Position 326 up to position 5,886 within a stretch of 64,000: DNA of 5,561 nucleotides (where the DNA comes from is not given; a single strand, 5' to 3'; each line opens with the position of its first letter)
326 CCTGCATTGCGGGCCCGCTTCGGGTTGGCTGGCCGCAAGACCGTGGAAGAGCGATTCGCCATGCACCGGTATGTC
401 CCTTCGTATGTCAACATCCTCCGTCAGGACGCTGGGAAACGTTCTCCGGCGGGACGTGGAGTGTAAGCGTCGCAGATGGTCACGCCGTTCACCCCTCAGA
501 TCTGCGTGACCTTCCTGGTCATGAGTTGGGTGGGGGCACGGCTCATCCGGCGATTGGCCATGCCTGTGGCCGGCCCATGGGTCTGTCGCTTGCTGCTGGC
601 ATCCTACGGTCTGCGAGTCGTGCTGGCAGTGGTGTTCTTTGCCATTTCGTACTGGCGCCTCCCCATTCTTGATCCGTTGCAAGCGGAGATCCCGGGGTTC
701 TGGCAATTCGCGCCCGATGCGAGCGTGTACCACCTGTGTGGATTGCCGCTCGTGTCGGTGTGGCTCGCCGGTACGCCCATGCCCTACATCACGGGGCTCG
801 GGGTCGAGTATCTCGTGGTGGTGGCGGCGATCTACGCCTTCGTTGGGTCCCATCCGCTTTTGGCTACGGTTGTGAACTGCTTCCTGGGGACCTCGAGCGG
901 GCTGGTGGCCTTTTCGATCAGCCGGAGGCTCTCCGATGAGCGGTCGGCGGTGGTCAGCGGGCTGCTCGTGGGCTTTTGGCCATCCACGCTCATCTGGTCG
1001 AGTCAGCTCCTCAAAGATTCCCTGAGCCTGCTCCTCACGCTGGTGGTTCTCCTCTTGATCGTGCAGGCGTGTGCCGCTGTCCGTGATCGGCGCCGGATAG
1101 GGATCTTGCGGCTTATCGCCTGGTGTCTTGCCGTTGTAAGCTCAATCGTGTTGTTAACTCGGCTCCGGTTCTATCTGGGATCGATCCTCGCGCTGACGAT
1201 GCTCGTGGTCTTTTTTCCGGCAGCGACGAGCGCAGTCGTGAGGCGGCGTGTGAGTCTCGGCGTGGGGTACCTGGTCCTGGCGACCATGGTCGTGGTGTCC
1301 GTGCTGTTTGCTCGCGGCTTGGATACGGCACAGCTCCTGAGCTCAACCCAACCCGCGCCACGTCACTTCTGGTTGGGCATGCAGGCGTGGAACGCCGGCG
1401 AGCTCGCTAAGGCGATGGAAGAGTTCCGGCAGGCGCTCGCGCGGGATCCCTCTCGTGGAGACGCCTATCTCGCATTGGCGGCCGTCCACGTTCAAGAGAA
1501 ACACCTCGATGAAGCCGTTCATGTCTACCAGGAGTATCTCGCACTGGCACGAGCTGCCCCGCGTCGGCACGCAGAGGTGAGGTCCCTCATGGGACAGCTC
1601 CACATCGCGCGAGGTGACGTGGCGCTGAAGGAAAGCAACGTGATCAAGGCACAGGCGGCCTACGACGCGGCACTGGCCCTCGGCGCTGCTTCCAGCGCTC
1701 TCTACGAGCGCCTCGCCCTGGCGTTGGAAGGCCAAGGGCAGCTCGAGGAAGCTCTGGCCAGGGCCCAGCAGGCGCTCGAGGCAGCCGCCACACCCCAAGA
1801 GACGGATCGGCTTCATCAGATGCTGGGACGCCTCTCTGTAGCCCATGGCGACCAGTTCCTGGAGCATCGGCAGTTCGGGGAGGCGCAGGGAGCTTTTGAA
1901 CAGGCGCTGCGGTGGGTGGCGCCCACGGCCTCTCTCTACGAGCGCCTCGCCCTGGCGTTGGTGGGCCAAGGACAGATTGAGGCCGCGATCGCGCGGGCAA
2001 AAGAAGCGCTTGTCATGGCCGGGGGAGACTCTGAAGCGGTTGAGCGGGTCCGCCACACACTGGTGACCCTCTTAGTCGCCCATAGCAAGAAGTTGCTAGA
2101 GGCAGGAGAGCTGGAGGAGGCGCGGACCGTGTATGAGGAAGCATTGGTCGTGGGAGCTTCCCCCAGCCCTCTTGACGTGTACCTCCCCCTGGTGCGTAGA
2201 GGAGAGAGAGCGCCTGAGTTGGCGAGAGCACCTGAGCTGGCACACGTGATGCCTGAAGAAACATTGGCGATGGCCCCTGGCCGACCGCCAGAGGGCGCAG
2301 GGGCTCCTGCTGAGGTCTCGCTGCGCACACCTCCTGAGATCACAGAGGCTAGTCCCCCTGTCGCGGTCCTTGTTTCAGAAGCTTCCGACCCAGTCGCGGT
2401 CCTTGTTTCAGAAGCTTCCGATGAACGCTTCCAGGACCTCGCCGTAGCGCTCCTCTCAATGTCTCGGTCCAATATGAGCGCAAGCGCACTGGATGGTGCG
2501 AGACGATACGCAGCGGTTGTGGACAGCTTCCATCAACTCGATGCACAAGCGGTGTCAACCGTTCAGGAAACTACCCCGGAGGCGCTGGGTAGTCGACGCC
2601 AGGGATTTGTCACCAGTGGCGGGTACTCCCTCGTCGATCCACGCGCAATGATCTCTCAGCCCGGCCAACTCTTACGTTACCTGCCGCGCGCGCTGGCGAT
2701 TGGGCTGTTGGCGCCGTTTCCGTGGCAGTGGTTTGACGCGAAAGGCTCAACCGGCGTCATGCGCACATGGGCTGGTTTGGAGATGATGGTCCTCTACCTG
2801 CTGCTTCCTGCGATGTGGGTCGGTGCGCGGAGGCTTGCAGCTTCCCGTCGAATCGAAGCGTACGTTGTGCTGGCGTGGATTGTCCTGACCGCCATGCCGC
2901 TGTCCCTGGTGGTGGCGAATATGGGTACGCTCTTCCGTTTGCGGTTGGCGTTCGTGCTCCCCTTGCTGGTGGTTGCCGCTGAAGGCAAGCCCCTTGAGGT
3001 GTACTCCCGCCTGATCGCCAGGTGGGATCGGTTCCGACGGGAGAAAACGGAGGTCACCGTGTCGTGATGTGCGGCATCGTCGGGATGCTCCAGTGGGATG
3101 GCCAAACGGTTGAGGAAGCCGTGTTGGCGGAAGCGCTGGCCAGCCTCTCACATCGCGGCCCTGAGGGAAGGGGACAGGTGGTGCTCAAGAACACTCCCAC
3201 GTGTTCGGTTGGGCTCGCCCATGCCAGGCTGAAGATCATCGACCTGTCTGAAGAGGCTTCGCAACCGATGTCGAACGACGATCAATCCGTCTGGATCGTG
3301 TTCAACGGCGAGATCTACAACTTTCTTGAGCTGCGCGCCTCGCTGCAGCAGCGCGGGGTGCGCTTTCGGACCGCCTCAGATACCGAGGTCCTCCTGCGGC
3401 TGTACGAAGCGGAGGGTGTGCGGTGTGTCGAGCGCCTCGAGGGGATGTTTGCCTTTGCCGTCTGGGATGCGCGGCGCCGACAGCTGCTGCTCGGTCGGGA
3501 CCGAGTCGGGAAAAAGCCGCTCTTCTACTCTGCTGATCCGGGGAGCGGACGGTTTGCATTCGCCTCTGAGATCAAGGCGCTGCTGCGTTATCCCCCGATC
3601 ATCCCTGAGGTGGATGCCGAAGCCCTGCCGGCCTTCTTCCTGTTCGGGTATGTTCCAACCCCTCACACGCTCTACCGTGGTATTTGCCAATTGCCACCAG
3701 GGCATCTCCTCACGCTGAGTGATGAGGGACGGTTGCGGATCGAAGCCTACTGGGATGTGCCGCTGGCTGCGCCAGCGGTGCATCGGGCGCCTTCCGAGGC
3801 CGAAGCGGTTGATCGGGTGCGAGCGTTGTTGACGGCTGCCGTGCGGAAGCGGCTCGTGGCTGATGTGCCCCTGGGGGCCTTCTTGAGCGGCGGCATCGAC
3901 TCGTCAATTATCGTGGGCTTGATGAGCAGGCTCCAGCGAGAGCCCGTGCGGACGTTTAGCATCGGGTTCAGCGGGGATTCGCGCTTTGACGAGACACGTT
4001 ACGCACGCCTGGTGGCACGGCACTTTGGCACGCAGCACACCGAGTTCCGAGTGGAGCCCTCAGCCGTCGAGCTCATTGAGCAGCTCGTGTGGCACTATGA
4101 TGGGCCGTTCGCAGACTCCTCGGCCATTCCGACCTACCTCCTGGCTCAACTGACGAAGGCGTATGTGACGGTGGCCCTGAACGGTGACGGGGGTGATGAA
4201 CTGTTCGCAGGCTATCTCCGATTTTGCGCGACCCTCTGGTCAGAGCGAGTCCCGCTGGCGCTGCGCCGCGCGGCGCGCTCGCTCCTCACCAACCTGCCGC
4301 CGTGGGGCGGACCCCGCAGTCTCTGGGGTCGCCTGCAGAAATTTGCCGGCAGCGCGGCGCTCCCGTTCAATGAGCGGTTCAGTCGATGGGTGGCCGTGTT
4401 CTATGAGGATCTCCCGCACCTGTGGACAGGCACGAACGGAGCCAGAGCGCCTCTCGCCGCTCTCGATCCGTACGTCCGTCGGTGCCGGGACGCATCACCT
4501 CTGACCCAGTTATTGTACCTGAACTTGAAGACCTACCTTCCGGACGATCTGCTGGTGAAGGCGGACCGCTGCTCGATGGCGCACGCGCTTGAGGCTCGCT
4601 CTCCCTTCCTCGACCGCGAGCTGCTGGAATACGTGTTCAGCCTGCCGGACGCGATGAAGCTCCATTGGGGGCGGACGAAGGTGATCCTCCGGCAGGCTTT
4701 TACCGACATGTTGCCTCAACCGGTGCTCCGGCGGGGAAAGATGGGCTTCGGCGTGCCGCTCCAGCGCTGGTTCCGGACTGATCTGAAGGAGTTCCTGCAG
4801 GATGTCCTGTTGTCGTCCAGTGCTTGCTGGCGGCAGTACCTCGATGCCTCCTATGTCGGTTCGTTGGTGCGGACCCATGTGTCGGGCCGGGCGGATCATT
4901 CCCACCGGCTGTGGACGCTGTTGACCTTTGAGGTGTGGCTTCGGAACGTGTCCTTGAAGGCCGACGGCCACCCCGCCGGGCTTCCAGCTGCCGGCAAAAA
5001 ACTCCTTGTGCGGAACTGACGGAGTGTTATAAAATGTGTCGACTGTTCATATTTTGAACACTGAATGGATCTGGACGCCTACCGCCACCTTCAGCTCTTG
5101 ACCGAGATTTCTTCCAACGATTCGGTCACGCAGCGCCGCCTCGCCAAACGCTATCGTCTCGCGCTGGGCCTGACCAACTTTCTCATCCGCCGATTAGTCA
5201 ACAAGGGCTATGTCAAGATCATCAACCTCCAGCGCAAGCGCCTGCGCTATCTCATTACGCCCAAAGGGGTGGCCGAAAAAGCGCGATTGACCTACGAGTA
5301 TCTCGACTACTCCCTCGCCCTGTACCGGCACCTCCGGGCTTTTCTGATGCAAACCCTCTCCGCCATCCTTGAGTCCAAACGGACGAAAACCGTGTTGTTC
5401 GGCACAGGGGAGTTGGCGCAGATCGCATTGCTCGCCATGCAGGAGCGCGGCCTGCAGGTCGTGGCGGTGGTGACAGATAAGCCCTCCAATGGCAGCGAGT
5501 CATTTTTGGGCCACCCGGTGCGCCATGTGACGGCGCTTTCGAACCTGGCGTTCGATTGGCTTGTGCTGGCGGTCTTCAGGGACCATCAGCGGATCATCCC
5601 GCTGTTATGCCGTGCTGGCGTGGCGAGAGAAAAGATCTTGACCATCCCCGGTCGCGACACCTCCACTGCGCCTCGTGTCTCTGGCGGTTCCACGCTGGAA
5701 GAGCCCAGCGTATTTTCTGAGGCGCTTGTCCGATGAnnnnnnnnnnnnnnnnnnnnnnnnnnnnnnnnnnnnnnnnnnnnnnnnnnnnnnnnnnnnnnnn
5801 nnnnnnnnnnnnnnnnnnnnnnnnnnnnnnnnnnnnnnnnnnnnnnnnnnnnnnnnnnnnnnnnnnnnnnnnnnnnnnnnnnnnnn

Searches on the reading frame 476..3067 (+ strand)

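Call 27: search_protein_families(library=pfam, proteins=[window:476-3067:+], max_evalue=0.0001)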
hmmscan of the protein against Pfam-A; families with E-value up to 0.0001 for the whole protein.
window:476-3067:+ (863 aa): 7 families
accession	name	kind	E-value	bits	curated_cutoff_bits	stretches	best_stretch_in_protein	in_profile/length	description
PF07719.23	TPR_2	-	4.5e-14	51.8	27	0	297-326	4-33/34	Tetratricopeptide repeat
PF13432.12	TPR_16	-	3.3e-11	43.8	32.7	0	301-362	4-65/65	Tetratricopeptide repeat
PF14559.12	TPR_19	-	7.7e-11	42.6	25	1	307-374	4-67/68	Tetratricopeptide repeat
PF13428.12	TPR_14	-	8.7e-11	41.8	23.5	0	298-336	5-43/44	Tetratricopeptide repeat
PF13181.12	TPR_8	-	3.5e-07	30.3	25.7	0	297-326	4-33/34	Tetratricopeptide repeat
PF13424.12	TPR_12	-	5.9e-06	26.8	30.1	0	310-360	26-77/77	Tetratricopeptide repeat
PF13431.12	TPR_17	-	7.3e-06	26.3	24.4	0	317-348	2-33/34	Tetratricopeptide repeat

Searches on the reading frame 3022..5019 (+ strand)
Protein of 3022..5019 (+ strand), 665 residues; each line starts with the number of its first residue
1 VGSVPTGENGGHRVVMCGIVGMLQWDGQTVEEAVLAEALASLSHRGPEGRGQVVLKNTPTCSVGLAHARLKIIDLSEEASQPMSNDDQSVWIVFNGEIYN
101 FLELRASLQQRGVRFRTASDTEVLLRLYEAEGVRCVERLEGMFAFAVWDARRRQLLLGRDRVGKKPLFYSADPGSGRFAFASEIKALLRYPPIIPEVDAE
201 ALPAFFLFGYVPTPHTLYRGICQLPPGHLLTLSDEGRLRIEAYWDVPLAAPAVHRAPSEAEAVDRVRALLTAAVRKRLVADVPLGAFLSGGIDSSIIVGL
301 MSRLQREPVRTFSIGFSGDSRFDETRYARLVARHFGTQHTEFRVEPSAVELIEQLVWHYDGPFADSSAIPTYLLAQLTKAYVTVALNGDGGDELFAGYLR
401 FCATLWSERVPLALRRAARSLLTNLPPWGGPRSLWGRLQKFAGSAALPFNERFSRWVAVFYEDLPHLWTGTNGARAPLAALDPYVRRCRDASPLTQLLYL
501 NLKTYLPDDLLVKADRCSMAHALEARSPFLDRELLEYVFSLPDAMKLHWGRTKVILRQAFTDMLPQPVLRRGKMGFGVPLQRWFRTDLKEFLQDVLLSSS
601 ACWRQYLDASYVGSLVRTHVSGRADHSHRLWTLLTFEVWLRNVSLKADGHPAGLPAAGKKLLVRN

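Call 27: search_protein_families(library=pfam, proteins=[window:3022-5019:+], max_evalue=0.0001)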
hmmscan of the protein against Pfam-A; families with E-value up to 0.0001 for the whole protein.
window:3022-5019:+ (665 aa): 3 families
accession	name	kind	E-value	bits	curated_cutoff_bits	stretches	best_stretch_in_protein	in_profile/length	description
PF00733.27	Asn_synthase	-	1.1e-109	367.8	21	1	266-641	2-354/354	Asparagine synthase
PF13537.11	GATase_7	-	3.7e-47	159.8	25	1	67-188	1-122/123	Glutamine amidotransferase domain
PF13522.11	GATase_6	-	7.6e-44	149.3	27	1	62-183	11-130/130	Glutamine amidotransferase domain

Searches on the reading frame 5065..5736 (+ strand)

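Call 27: search_protein_families(library=pfam, proteins=[window:5065-5736:+], max_evalue=0.0001)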
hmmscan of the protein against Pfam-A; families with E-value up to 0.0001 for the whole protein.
window:5065-5736:+ (223 aa): 1 family
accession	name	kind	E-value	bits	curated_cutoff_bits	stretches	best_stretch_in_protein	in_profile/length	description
PF13412.12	HTH_24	-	3.2e-07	30.2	21.9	1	8-51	5-48/48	Winged helix-turn-helix DNA-binding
